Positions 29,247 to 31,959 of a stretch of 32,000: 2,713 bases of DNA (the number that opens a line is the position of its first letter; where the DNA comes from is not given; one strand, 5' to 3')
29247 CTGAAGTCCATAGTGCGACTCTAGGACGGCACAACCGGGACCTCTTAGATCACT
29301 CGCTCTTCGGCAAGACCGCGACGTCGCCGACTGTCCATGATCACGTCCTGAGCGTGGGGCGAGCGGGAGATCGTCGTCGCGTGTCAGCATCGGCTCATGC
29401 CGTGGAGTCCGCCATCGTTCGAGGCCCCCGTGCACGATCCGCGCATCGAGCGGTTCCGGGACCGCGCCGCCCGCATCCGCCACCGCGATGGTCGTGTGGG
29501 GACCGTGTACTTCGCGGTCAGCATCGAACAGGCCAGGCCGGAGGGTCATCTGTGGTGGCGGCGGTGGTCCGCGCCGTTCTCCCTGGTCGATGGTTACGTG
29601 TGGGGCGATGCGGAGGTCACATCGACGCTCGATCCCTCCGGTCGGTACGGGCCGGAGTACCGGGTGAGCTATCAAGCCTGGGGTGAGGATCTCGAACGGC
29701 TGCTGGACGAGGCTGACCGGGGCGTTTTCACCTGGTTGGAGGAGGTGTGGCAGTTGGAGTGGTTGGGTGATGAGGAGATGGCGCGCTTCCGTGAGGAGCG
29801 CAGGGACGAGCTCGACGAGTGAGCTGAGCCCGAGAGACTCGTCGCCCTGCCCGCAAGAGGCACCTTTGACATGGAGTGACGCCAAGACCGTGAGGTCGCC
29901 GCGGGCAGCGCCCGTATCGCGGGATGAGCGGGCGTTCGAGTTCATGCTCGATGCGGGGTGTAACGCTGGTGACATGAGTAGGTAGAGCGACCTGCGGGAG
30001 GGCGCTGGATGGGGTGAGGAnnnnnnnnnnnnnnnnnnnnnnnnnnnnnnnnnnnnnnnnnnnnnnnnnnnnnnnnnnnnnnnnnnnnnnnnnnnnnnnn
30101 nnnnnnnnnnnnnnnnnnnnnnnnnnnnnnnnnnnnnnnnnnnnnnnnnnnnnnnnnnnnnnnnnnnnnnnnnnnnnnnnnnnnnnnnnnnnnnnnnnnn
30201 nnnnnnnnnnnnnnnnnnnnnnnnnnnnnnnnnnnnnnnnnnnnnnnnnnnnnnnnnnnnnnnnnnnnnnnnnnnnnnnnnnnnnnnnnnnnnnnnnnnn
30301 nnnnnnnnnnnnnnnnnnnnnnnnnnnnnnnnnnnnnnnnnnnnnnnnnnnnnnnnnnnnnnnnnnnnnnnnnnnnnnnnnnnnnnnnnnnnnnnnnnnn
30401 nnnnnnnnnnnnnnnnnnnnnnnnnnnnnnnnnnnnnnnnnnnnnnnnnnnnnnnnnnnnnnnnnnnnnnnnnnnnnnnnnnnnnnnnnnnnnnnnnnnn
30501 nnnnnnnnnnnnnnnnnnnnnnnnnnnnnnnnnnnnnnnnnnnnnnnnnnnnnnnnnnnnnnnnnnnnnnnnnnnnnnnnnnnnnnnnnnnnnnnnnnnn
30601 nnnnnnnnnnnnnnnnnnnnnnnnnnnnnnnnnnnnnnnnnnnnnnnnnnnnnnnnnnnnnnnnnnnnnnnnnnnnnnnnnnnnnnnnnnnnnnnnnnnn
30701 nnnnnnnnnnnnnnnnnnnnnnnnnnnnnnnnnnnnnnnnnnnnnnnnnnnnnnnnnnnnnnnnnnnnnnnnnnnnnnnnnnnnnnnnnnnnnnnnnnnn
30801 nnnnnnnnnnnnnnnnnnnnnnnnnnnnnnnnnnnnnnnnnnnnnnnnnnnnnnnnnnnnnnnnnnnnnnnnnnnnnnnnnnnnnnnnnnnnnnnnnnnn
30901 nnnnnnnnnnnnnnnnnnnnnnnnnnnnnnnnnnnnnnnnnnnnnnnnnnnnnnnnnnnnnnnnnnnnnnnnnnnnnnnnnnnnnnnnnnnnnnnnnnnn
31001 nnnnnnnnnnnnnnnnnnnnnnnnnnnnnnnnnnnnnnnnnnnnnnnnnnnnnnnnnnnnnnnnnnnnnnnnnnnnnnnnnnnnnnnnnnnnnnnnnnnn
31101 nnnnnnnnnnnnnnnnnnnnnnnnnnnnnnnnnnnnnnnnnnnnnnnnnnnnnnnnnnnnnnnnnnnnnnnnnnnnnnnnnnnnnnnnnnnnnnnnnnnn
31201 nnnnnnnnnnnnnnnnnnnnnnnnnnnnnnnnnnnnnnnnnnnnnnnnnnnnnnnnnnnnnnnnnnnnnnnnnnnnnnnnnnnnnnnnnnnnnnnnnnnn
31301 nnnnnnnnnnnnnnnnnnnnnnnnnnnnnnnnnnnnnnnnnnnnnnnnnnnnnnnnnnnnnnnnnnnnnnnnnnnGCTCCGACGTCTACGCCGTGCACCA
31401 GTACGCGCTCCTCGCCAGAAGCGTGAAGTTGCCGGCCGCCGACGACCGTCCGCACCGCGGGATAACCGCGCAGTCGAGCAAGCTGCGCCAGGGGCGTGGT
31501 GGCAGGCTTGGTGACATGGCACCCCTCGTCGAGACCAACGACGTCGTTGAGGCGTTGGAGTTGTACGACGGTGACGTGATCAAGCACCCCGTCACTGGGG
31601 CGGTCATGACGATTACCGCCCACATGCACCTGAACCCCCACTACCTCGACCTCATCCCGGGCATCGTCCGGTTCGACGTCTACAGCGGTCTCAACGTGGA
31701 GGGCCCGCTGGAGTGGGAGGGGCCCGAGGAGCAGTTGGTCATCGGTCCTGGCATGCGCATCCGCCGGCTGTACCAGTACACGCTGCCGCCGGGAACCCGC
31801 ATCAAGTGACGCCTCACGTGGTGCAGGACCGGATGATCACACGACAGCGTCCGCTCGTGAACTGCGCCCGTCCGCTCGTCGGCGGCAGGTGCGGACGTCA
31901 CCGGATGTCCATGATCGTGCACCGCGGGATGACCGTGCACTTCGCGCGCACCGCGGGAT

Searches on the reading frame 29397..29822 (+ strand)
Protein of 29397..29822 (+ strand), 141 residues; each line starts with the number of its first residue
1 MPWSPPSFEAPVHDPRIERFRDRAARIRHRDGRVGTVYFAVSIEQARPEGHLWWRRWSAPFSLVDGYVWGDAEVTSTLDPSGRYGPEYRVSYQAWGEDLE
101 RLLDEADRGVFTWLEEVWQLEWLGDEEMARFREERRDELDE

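Call 9: search_protein_families(library=pfam, proteins=[window:29397-29822:+], max_evalue=0.01)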
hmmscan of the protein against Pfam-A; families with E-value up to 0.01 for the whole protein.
window:29397-29822:+ (141 aa): 0 families

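Call 22: find_homologous_proteins(query=window:29397-29822:+, max_evalue=0.001)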
Query window:29397-29822:+ (141 aa): 6 proteins with E <= 0.001 among 51 candidates.
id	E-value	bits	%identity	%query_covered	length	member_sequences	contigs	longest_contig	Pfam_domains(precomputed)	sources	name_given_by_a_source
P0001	5.0e-79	282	90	99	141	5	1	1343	-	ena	-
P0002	4.7e-52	194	85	74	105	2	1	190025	-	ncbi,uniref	ncbi:hypothetical protein [Kineococcus sp. SYSU DK001]|uniref:hypothetical protein n=1 Tax=Kineococc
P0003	1.3e-44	170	69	77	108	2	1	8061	-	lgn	-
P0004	3.8e-9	55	35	86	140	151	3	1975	-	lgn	-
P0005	9.7e-9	53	33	89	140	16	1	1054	-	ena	-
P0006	1.5e-6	46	34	95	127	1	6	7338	-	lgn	-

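Call 23: find_encoding_contigs(protein=P0002, flank=10000, max_places=4)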
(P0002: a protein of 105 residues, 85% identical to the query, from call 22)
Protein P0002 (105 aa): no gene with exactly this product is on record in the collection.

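Call 24: find_encoding_contigs(protein=P0003, flank=10000, max_places=4)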
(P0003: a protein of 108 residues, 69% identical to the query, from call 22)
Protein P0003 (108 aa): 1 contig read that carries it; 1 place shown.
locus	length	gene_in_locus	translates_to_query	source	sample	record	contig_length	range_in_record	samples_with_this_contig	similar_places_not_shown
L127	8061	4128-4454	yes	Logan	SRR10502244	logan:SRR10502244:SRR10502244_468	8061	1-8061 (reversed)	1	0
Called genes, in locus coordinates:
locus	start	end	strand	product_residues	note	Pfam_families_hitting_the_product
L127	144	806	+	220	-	PF01810:LysE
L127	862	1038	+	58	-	-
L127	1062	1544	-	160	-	-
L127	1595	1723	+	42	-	-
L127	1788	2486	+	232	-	PF01965:DJ-1_PfpI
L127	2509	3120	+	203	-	PF13489:Methyltransf_23, PF13847:Methyltransf_31, PF08241:Methyltransf_11, PF08242:Methyltransf_12, PF13649:Methyltransf_25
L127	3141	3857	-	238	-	-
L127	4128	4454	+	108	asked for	-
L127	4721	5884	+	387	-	PF00579:tRNA-synt_1b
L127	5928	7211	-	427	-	PF05977:MFS_3, PF07690:MFS_1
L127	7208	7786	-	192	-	PF12802:MarR_2, PF12840:HTH_20 (weak), PF01047:MarR (weak)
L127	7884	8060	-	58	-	?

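Call 58: search_protein_families(library=pfam, proteins=[L326:14621-15703:+, L326:15716-16189:+, L326:12728-13807:+], max_evalue=0.001)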
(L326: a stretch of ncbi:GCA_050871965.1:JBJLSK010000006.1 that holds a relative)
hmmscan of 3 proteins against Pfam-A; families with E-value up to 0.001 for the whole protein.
L326:14621-15703:+ (360 aa): 1 family
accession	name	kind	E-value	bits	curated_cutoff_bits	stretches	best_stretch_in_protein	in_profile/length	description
PF00589.27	Phage_integrase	-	2.3e-23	83.3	27.1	1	169-330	18-168/172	Phage integrase family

L326:15716-16189:+ (157 aa): 0 families

L326:12728-13807:+ (359 aa): 2 families
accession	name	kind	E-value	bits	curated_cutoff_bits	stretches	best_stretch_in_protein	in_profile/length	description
PF17761.7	DUF1016_N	-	2.1e-39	135.2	32.8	1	24-163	2-137/137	DUF1016 N-terminal domain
PF06250.17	YhcG_C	-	2.5e-39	135.1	32.5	1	184-327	1-146/157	YhcG PDDEXK nuclease domain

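Call 78: search_protein_families(library=ncbifam, proteins=[window:29397-29822:+], max_evalue=0.01)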
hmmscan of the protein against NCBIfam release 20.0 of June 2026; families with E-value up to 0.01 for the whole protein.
window:29397-29822:+ (141 aa): 0 families

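Call 80: search_protein_families(library=pfam, proteins=[L251:1-948:-, L326:435-1202:+, L326:1982-3298:-], max_evalue=0.001)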
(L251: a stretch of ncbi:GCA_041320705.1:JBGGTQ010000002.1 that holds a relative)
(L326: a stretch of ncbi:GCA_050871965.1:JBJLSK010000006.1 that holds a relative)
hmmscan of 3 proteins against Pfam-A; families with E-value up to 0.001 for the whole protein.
L251:1-948:- (316 aa): 0 families

L326:435-1202:+ (255 aa): 0 families

L326:1982-3298:- (438 aa): 4 families
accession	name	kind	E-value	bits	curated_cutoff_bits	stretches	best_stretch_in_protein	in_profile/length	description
PF24681.1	Kelch_KLHDC2_KLHL20_DRC7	-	0.0002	21.2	50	1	68-204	87-217/221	KLHDC2/KLHL20/DRC7 Kelch-repeats domain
PF25210.1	Kelch_FKB95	-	0.00081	19.5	70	0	124-205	149-232/268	FKB95, Kelch-repeats domain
PF07646.21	Kelch_2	-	0.00082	19.7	21.3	0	119-141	23-45/48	Kelch motif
PF24996.1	NANM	-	0.00092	18.6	45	0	69-172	40-132/350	N-acetylneuraminate epimerase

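Call 88: search_protein_families(library=pfam, proteins=[L251:17323-17985:+, L330:2626-3093:-], max_evalue=0.001)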
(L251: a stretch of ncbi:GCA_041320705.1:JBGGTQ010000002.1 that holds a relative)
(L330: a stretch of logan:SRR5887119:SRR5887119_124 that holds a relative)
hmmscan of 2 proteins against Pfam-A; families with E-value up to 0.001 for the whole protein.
L251:17323-17985:+ (220 aa): 0 families

L330:2626-3093:- (155 aa): 0 families

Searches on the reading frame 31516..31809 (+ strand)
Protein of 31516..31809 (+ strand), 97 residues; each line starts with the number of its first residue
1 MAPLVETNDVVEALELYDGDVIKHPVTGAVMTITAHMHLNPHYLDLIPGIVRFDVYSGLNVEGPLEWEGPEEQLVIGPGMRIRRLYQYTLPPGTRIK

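Call 58: search_protein_families(library=pfam, proteins=[L326:14621-15703:+, L326:15716-16189:+, L326:12728-13807:+], max_evalue=0.001)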
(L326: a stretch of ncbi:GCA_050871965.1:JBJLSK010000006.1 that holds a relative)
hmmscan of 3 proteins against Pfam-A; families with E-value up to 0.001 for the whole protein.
L326:14621-15703:+ (360 aa): 1 family
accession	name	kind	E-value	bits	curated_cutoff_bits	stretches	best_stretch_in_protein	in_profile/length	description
PF00589.27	Phage_integrase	-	2.3e-23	83.3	27.1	1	169-330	18-168/172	Phage integrase family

L326:15716-16189:+ (157 aa): 0 families

L326:12728-13807:+ (359 aa): 2 families
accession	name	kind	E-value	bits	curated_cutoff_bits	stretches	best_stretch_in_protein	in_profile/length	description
PF17761.7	DUF1016_N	-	2.1e-39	135.2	32.8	1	24-163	2-137/137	DUF1016 N-terminal domain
PF06250.17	YhcG_C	-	2.5e-39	135.1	32.5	1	184-327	1-146/157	YhcG PDDEXK nuclease domain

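Call 78: search_protein_families(library=ncbifam, proteins=[window:31516-31809:+], max_evalue=0.01)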
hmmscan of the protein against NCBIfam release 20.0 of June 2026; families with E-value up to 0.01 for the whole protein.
window:31516-31809:+ (97 aa): 0 families

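Call 80: search_protein_families(library=pfam, proteins=[L251:1-948:-, L326:435-1202:+, L326:1982-3298:-], max_evalue=0.001)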
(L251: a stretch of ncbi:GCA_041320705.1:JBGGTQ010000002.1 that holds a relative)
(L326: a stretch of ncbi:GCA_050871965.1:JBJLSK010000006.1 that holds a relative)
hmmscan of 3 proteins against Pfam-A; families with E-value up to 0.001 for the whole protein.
L251:1-948:- (316 aa): 0 families

L326:435-1202:+ (255 aa): 0 families

L326:1982-3298:- (438 aa): 4 families
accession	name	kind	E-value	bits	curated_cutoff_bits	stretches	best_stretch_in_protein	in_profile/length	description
PF24681.1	Kelch_KLHDC2_KLHL20_DRC7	-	0.0002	21.2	50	1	68-204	87-217/221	KLHDC2/KLHL20/DRC7 Kelch-repeats domain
PF25210.1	Kelch_FKB95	-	0.00081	19.5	70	0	124-205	149-232/268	FKB95, Kelch-repeats domain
PF07646.21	Kelch_2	-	0.00082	19.7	21.3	0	119-141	23-45/48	Kelch motif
PF24996.1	NANM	-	0.00092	18.6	45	0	69-172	40-132/350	N-acetylneuraminate epimerase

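Call 88: search_protein_families(library=pfam, proteins=[L251:17323-17985:+, L330:2626-3093:-], max_evalue=0.001)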
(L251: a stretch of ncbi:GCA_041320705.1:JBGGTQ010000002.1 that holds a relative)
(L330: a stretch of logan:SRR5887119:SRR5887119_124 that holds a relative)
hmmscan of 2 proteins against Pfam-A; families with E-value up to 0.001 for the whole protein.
L251:17323-17985:+ (220 aa): 0 families

L330:2626-3093:- (155 aa): 0 families
